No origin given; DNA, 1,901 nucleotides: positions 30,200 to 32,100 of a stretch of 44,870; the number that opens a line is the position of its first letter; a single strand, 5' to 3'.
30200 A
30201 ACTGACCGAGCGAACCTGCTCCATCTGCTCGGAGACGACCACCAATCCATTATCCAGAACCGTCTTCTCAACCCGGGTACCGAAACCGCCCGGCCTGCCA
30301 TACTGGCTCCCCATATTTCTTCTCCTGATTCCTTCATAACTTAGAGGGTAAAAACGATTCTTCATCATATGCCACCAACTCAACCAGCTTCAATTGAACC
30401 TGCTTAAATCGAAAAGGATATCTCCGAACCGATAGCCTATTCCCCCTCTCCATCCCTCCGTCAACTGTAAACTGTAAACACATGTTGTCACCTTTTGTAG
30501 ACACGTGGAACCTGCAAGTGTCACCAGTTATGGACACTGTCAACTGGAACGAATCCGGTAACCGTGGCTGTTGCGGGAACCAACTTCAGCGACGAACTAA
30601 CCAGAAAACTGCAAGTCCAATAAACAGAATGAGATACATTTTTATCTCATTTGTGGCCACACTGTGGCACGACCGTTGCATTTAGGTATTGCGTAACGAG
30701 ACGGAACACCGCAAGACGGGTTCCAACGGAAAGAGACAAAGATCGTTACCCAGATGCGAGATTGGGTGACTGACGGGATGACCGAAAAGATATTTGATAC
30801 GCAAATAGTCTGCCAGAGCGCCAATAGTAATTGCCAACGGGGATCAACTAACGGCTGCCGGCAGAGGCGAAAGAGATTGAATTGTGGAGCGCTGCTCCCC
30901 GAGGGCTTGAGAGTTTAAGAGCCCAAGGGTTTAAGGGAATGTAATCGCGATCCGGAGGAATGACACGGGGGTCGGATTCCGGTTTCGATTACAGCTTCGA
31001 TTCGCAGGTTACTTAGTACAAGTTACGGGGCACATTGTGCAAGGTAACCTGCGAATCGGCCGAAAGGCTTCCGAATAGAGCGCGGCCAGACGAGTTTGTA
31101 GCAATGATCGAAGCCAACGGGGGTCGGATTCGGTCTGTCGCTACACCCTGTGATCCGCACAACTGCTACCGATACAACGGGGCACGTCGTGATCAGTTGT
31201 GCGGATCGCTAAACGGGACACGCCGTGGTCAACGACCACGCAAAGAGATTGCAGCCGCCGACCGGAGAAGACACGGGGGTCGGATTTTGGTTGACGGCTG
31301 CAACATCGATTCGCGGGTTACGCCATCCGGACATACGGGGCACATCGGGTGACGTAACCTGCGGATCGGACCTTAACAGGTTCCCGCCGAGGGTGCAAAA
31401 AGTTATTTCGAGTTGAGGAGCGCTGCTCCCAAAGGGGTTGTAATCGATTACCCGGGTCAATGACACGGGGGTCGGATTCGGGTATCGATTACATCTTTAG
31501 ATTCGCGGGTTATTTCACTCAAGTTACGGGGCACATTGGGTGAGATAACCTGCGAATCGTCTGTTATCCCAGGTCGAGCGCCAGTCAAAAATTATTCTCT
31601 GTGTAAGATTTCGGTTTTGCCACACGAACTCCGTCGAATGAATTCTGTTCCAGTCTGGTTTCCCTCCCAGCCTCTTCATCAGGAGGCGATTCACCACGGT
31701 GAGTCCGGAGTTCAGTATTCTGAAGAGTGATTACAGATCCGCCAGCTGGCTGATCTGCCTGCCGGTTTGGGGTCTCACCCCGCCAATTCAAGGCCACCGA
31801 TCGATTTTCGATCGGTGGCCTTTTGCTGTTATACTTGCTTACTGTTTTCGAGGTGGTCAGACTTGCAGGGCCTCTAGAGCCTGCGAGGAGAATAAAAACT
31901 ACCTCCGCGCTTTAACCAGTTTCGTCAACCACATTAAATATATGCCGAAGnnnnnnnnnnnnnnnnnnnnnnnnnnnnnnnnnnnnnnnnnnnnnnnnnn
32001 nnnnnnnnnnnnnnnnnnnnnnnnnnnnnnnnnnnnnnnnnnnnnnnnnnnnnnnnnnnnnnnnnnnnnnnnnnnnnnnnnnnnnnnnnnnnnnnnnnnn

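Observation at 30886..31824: Tandem array of four two-hairpin RNA modules with compensatory stem changes: candidate novel large structured ncRNA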

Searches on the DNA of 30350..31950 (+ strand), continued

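Call 32: search_with_rna_model(model_id=R1, sources=[L071, L072, L073, L074, L075, L076, L077, L078, L079, L080, L081, L082, L083, L084, L085, L086, L087, L088, L089, L090, L091, L092, L093, L094, L095, L096, L097, L098, L099, L100, L101, L102, L103, L104, L105, L106, L107, L108, L109, L110, L111, L112, L113, L114, L115, L116, L117, L118, L119, L120, L121, L122, L123, L124, L125, L126, L127, L128, L129, L130, L131, L132, L133, L134, L135, L136, L137, L138, L139, L140, L141, L142, L143, L144, L145, L146, L147, L148], max_evalue=0.000001, make_alignment=true)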
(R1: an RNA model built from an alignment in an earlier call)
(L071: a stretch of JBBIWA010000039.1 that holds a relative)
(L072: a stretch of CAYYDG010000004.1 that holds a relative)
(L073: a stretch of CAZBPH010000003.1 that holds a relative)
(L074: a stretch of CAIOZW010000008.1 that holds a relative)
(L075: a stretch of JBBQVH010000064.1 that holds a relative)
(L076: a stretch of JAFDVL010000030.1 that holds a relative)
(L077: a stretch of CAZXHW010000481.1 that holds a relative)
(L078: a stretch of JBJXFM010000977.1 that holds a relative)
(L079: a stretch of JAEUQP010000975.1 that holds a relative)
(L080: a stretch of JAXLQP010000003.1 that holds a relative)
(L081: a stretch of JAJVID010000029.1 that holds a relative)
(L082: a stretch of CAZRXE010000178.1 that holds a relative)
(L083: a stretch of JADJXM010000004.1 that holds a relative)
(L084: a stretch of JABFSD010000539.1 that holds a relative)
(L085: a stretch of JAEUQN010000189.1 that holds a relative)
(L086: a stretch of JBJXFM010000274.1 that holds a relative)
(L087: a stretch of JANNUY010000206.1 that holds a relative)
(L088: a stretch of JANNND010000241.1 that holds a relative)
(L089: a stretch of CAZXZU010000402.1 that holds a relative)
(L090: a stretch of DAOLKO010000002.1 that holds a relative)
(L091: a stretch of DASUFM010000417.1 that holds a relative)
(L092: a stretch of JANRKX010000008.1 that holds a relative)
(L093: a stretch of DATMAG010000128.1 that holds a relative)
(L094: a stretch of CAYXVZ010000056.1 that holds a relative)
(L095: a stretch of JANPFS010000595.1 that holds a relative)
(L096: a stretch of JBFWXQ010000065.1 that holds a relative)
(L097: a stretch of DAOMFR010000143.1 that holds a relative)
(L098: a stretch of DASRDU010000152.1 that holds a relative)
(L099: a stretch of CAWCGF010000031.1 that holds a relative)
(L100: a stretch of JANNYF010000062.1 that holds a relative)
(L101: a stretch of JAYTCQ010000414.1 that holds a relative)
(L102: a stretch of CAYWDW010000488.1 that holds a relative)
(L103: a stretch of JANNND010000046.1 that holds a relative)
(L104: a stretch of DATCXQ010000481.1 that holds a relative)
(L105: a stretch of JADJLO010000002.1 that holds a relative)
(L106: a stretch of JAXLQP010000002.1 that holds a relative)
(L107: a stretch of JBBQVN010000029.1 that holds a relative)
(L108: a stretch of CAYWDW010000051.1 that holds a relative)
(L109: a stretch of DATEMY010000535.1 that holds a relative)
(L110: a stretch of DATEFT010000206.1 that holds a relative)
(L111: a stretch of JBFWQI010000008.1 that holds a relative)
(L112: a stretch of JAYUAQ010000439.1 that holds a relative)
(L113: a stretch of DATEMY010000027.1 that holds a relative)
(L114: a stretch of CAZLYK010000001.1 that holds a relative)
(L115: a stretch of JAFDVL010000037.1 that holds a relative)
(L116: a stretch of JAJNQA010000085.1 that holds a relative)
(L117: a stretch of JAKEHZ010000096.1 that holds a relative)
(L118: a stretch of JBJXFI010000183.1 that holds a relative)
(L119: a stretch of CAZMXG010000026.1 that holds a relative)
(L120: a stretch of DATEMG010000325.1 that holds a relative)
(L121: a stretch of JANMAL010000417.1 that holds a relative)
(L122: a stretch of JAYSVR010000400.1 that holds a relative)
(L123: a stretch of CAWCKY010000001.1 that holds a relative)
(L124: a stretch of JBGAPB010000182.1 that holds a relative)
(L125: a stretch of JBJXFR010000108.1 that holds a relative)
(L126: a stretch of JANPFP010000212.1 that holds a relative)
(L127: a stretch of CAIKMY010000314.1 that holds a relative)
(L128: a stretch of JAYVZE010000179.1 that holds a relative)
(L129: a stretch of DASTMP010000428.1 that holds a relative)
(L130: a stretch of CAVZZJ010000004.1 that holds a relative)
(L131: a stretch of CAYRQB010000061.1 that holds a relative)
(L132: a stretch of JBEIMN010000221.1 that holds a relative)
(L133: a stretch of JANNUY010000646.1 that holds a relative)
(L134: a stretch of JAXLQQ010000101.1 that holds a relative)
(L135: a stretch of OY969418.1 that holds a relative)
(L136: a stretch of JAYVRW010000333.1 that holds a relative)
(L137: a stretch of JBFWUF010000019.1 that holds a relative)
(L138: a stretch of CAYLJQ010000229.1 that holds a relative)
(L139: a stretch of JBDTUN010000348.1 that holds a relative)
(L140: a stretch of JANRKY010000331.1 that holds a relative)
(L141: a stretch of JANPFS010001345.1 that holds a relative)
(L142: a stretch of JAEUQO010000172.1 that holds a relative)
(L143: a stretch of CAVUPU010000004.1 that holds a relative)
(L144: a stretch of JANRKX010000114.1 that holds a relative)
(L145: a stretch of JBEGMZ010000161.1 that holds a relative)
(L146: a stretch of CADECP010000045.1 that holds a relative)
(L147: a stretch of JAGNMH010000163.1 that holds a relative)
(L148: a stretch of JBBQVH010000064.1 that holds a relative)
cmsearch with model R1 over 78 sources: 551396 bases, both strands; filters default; matches with E-value up to 0.000001: 241.
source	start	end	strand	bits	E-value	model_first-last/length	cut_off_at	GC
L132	483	607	+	127.6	1e-32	1-124/124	no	0.53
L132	827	951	+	125.8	3.2e-32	1-124/124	no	0.61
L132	1016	1142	+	121.4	5.3e-31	1-124/124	no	0.48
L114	6654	6778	+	118.4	3.8e-30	1-124/124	no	0.55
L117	1535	1659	+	116.6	1.2e-29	1-124/124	no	0.57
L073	2997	3120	-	114.3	5.1e-29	1-124/124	no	0.53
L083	6371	6494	+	114.3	5.1e-29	1-124/124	no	0.53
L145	2226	2351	+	111.7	2.6e-28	1-124/124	no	0.56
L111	7647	7770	+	110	7.6e-28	1-124/124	no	0.58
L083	6537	6660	+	109.9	8.6e-28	1-124/124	no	0.55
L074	6867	6991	+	109.5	1.1e-27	1-124/124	no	0.52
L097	3729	3851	-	108.1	2.7e-27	1-124/124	no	0.6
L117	1768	1893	+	107.9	3e-27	1-124/124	no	0.52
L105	4881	5005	-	107.5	3.9e-27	1-124/124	no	0.51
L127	6042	6168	-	107.3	4.5e-27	1-124/124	no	0.51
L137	6600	6723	-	107.2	4.8e-27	1-124/124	no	0.48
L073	2830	2953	-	107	5.3e-27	1-124/124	no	0.56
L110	5821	5945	+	106.9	5.6e-27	1-124/124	no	0.57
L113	1121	1244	-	106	1e-26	1-124/124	no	0.53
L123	4047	4170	+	105.7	1.2e-26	1-124/124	no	0.49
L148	7836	7959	-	105.6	1.3e-26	1-124/124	no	0.52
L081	2179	2302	-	105.1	1.8e-26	1-124/124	no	0.49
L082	3842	3965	+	104.7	2.4e-26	1-124/124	no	0.59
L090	4296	4419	-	104.7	2.4e-26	1-124/124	no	0.59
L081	2343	2470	-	104.4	2.8e-26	1-124/124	no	0.59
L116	985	1108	-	103.9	3.8e-26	1-124/124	no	0.59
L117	1161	1286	+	103.5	5e-26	1-124/124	no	0.53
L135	2563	2686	-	103.2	6.2e-26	1-124/124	no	0.53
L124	6816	6938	-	102.4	9.8e-26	1-124/124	no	0.61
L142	974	1097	+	102.4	1e-25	1-124/124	no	0.52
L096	1151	1274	-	102.1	1.2e-25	1-124/124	no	0.53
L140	1696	1820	-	102.1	1.3e-25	1-124/124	no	0.62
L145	2467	2593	+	101.6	1.7e-25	1-124/124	no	0.49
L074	7002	7128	+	101.4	2e-25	1-124/124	no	0.48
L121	3145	3269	+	101.3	2.1e-25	1-124/124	no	0.5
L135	2758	2882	-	101.2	2.2e-25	1-124/124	no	0.52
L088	24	148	+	100.9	2.7e-25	1-124/124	no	0.5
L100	449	573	-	100.9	2.7e-25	1-124/124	no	0.5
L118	4486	4610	+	100.6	3.2e-25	1-124/124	no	0.6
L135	2391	2517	-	100.5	3.3e-25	1-124/124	no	0.54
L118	4842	4965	+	100.5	3.4e-25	1-124/124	no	0.53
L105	5406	5530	-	100.5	3.5e-25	1-124/124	no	0.5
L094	7559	7682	-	100.3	3.9e-25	1-124/124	no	0.55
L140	753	878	-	100.2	4.1e-25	1-124/124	no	0.6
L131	2860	2983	-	99.9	4.9e-25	1-124/124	no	0.53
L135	2939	3068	-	99.8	5.2e-25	1-124/124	no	0.49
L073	3321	3445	-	99.7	5.5e-25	1-124/124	no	0.57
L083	6045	6169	+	99.7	5.5e-25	1-124/124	no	0.57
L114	6874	6999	+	99.7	5.8e-25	1-124/124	no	0.57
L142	1168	1293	+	99.2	7.8e-25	1-124/124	no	0.6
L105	5070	5194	-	99.1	8.3e-25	1-124/124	no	0.55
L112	2878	3005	-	99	8.6e-25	1-124/124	no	0.52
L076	7285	7411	+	98.3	1.4e-24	1-124/124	no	0.54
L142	425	550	+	97.8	1.9e-24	1-124/124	no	0.6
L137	6765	6892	-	97.8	1.9e-24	1-124/124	no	0.59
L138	1439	1561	+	97.7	2.1e-24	1-124/124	no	0.6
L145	1866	1988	+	97.6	2.1e-24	1-124/124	no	0.56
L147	3733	3855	-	97.4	2.5e-24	1-124/124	no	0.61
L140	1342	1465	-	97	3.1e-24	1-124/124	no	0.52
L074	6537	6661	+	96.8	3.5e-24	1-124/124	no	0.5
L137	6375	6500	-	96.8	3.7e-24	1-124/124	no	0.56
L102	314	441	-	96.7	3.9e-24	1-124/124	no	0.54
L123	3647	3772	+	96.3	4.8e-24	1-124/124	no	0.54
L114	6311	6436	+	96.2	5.2e-24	1-124/124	no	0.56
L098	3908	4035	-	96.1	5.6e-24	1-124/124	no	0.56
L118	5059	5183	+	95.9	6.6e-24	1-124/124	no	0.58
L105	5239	5363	-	95.7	7.1e-24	1-124/124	no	0.52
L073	3157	3280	-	95.6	7.6e-24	1-124/124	no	0.6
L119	5610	5732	+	95.6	7.6e-24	1-124/124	no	0.6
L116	1361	1486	-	95.1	1e-23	1-124/124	no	0.53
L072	7398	7520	+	95.1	1.1e-23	1-124/124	no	0.54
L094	7351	7475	-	94.9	1.2e-23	1-124/124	no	0.58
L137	6973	7098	-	94.9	1.2e-23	1-124/124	no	0.56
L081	2550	2672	-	94.7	1.4e-23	1-124/124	no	0.55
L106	7385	7512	-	94.7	1.4e-23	1-124/124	no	0.55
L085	5167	5292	-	94.7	1.4e-23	1-124/124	no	0.5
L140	948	1072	-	94.6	1.5e-23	1-124/124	no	0.57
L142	621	743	+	94.5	1.5e-23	1-124/124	no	0.59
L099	461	587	+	94.5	1.6e-23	1-124/124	no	0.49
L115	7702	7828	-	94.4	1.7e-23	1-124/124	no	0.51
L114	6492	6616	+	94.4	1.7e-23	1-124/124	no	0.54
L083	6211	6334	+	94.2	1.9e-23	1-124/124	no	0.6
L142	815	938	+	93.8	2.5e-23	1-124/124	no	0.61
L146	4196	4318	-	93.4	3.1e-23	1-124/124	no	0.55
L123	4270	4395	+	93.3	3.4e-23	1-124/124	no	0.51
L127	6481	6605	-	93.2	3.7e-23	1-124/124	no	0.58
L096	781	908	-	92.8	4.7e-23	1-124/124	no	0.52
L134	841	966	+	92.7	5e-23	1-124/124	no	0.52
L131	2492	2619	-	92.7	5.1e-23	1-124/124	no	0.52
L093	7701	7828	+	92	7.6e-23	1-124/124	no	0.57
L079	1495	1617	-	92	7.8e-23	1-124/124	no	0.56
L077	239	361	+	91.8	8.7e-23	1-124/124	no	0.6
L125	729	854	-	91.7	9.4e-23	1-124/124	no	0.62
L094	7715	7842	-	91.6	9.9e-23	1-124/124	no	0.57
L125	933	1058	-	91.6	1e-22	1-124/124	no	0.63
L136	1969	2094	+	91.5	1e-22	1-124/124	no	0.5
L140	557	680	-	91.5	1e-22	1-124/124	no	0.57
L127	5854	5977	-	91.4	1.1e-22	1-124/124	no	0.55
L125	601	725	-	91.4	1.2e-22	1-124/124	no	0.52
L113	1283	1410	-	91.2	1.3e-22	1-124/124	no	0.58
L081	1955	2080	-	90.9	1.6e-22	1-124/124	no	0.54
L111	7324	7449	+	90.8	1.7e-22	1-124/124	no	0.6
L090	3927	4055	-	90.4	2.2e-22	1-124/124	no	0.53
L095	1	119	-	90.3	2.3e-22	1-118/124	3'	0.5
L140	1142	1267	-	90.1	2.7e-22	1-124/124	no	0.53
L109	7396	7519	+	89.9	2.9e-22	1-124/124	no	0.52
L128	5298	5423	+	89.5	3.7e-22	1-124/124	no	0.52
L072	7562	7687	+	89.1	4.9e-22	1-124/124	no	0.57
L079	1329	1454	-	89.1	4.9e-22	1-124/124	no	0.57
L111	7484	7607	+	88.8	5.9e-22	1-124/124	no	0.6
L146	4031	4156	-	88.4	7.8e-22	1-124/124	no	0.58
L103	1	118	-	88.4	7.8e-22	1-117/124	3'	0.51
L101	1723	1848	+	88.1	9e-22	1-124/124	no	0.49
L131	3023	3146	-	87.7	1.2e-21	1-124/124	no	0.54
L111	7822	7947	+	87.7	1.2e-21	1-124/124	no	0.57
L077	401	524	+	87.4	1.4e-21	1-124/124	no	0.5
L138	1601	1724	+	87.4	1.4e-21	1-124/124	no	0.5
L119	5772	5895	+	86.7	2.2e-21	1-124/124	no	0.5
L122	3439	3560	-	86.5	2.6e-21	1-124/124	no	0.57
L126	1799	1920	-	86.5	2.6e-21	1-124/124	no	0.57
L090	4112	4241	-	86.3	3e-21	1-124/124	no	0.5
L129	960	1085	+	86.1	3.3e-21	1-124/124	no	0.63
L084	1930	2050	-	86.1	3.4e-21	1-124/124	no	0.59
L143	885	1010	-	86.1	3.5e-21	1-124/124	no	0.64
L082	4021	4150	+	85.8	3.9e-21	1-124/124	no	0.52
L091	2013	2138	-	85.8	4.2e-21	1-124/124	no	0.6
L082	3477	3604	+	85.7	4.3e-21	1-124/124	no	0.54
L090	4657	4784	-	85.7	4.3e-21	1-124/124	no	0.54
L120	6263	6388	-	85.6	4.5e-21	1-124/124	no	0.63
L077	577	706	+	85.6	4.7e-21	1-124/124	no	0.55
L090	3744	3871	-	85.2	6e-21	1-124/124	no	0.54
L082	4206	4333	+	85.1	6.3e-21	1-124/124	no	0.55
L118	4680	4806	+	84.7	8e-21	1-124/124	no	0.56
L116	1152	1276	-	84.7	8.1e-21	1-124/124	no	0.58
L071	1922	2047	-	84.7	8.3e-21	1-124/124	no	0.44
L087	223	344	-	84.5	9.1e-21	1-124/124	no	0.57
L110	5491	5615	+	83.8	1.5e-20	1-124/124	no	0.54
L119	5405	5531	+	83.8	1.5e-20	1-124/124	no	0.56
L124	6652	6776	-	83.4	1.8e-20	1-124/124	no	0.54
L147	3569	3693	-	83.4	1.8e-20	1-124/124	no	0.54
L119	6128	6257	+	83.2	2.2e-20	1-124/124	no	0.55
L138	1961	2090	+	83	2.5e-20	1-124/124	no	0.53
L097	3565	3688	-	82.5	3.2e-20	1-124/124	no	0.49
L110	6037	6161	+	82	4.7e-20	1-124/124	no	0.53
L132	674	791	+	81.6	5.8e-20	1-124/124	no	0.56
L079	964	1093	-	81.5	6.1e-20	1-124/124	no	0.56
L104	1423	1548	-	81.1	8.1e-20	1-124/124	no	0.63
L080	6917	7044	-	81.1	8.2e-20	1-124/124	no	0.53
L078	2223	2347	-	81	8.5e-20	1-124/124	no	0.54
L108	904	1031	+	81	8.9e-20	1-124/124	no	0.52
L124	7022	7147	-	80.5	1.2e-19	1-124/124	no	0.59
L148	7651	7778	-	80.1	1.6e-19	1-124/124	no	0.53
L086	3223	3350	+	79.9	1.8e-19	1-124/124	no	0.55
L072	7737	7867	+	79.6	2.1e-19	1-124/124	no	0.55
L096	1314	1437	-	79.4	2.3e-19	1-124/124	no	0.56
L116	806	933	-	78.8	3.6e-19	1-124/124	no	0.52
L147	3940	4065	-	78.6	4.1e-19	1-124/124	no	0.61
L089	3655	3783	+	78.4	4.5e-19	1-124/124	no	0.57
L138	1023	1152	+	78.4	4.7e-19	1-124/124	no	0.54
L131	2669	2797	-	78.1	5.6e-19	1-124/124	no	0.53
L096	959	1087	-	77.9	6.2e-19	1-124/124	no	0.54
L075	197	324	-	77.9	6.3e-19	1-124/124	no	0.55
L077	31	160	+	77.8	6.8e-19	1-124/124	no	0.52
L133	3360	3480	-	77.7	7.2e-19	1-124/124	no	0.56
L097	3934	4063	-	77.5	8.3e-19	1-124/124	no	0.54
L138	1231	1361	+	77.3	9.2e-19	1-124/124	no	0.55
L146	3666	3794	-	77.3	9.4e-19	1-124/124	no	0.57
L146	4398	4526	-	77.3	9.4e-19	1-124/124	no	0.57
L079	1695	1824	-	76.9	1.2e-18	1-124/124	no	0.57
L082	3676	3802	+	76.8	1.3e-18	1-124/124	no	0.59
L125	231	357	-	76.6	1.4e-18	1-124/124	no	0.58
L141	3268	3374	-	76.5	1.5e-18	19-124/124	5'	0.5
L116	621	748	-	76.1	2e-18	1-124/124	no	0.53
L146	3849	3979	-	76.1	2e-18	1-124/124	no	0.56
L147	3391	3518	-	76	2.1e-18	1-124/124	no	0.52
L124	6473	6601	-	75.8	2.4e-18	1-124/124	no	0.53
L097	3385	3513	-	75.4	3.1e-18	1-124/124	no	0.57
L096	1510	1639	-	75.3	3.3e-18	1-124/124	no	0.55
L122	3789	3914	-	75.2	3.5e-18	1-124/124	no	0.54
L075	3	131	-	75.2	3.5e-18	1-124/124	no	0.57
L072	7190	7318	+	75.1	3.8e-18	1-124/124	no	0.54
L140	1501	1627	-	74.9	4.3e-18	1-124/124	no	0.57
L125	1135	1263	-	74.9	4.3e-18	1-124/124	no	0.58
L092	5543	5668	+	74.7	4.9e-18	1-124/124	no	0.56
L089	3470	3598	+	74.6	5.1e-18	1-124/124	no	0.53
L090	4459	4585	-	74.1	7.2e-18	1-124/124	no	0.57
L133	3209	3335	-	73.8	8.7e-18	1-124/124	no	0.52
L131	3220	3350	-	73.5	1e-17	1-124/124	no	0.56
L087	73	198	-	73.4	1.1e-17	1-124/124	no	0.52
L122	3272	3397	-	73.3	1.2e-17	1-124/124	no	0.56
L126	1635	1760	-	73.3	1.2e-17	1-124/124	no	0.56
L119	5948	6074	+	73.3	1.2e-17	1-124/124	no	0.57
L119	5197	5326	+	72.9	1.5e-17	1-124/124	no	0.55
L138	1777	1904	+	72.9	1.6e-17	1-124/124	no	0.54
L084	1771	1897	-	72.7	1.7e-17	1-124/124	no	0.54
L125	414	542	-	72.2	2.5e-17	1-124/124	no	0.53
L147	3206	3333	-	71.9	2.9e-17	1-124/124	no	0.55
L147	4149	4277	-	71.4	4e-17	1-124/124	no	0.58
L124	7230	7358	-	71.3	4.2e-17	1-124/124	no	0.57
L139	123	248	+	71.2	4.6e-17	1-124/124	no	0.56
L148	7466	7591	-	71.2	4.6e-17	1-124/124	no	0.59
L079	1148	1278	-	71.1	4.9e-17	1-124/124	no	0.58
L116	438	564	-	70.6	6.5e-17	1-124/124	no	0.54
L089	3053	3181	+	70.6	6.5e-17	1-124/124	no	0.58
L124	6289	6416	-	70.4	7.6e-17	1-124/124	no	0.57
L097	3205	3334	-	70.1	9.4e-17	1-124/124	no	0.53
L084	2276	2400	-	67.4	5.2e-16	1-124/124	no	0.55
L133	3704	3829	-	66.8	7.5e-16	1-124/124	no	0.56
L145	2075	2192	+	66.7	8.2e-16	1-124/124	no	0.6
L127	6304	6422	-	66.2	1.1e-15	1-124/124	no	0.6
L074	6713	6832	+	64.8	2.7e-15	1-124/124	no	0.57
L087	584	710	-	64.7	2.8e-15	1-124/124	no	0.54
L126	2172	2296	-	63.8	5.3e-15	1-124/124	no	0.55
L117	1365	1486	+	62.3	1.4e-14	1-124/124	no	0.52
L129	1189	1277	+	61.6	2.1e-14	1-124/124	no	0.62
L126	1996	2117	-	60.8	3.6e-14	1-124/124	no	0.47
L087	409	530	-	60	5.7e-14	1-124/124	no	0.49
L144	1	116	+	58.7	1.4e-13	15-124/124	5'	0.58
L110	5670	5766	+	57.2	3.5e-13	1-124/124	no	0.56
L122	3614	3735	-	56.7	4.9e-13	1-124/124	no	0.48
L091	1776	1850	-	55.4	1.1e-12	1-124/124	no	0.6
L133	3534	3655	-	55.2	1.3e-12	1-124/124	no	0.53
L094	7920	8000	-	54.5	1.9e-12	43-124/124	5'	0.62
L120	6076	6161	-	53.1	4.7e-12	1-124/124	no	0.55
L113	997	1100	-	52.1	8.8e-12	1-124/124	no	0.5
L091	1932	2006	-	51.8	1.1e-11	1-124/124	no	0.53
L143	687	800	-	51.1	1.7e-11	1-124/124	no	0.53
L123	3849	3976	+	51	1.9e-11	1-124/124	no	0.49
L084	2103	2228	-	50.5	2.6e-11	1-124/124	no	0.5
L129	1089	1165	+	48.9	7.1e-11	1-124/124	no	0.52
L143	805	879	-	48.8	7.4e-11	1-124/124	no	0.53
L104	1357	1419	-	43.4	2.4e-09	56-119/124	no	0.54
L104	1236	1318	-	42.1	5.3e-09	1-124/124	no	0.54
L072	7921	8000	+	38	7.4e-08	1-78/124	3'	0.52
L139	1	64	+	37.8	8.4e-08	63-124/124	5'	0.61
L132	539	620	-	35.9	2.8e-07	1-124/124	no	0.52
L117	1825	1935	-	34.9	5.3e-07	1-124/124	no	0.51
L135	2366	2459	+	34.9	5.4e-07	1-124/124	no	0.59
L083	6593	6724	-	34.7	6e-07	1-124/124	no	0.6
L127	6455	6550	+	34.6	6.4e-07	1-124/124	no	0.54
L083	6266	6363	-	34.1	8.7e-07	1-124/124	no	0.57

Alignment A4: 150 matches aligned to the model, 164 columns, each read 5' to 3' on its own strand. Consensus structure (alignment columns), stored with it:
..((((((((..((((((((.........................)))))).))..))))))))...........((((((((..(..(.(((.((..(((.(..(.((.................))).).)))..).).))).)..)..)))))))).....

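Call 70: search_dna_similar(query=window:30938-31563:+, collection=plasmids, mode=distant, max_rows=5)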
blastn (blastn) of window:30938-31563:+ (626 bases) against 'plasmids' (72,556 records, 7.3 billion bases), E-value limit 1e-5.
No match.

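Call 71: search_dna_similar(query=window:30938-31563:+, collection=phages, mode=distant, max_rows=5)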
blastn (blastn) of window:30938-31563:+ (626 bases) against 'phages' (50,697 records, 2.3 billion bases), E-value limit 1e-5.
No match.
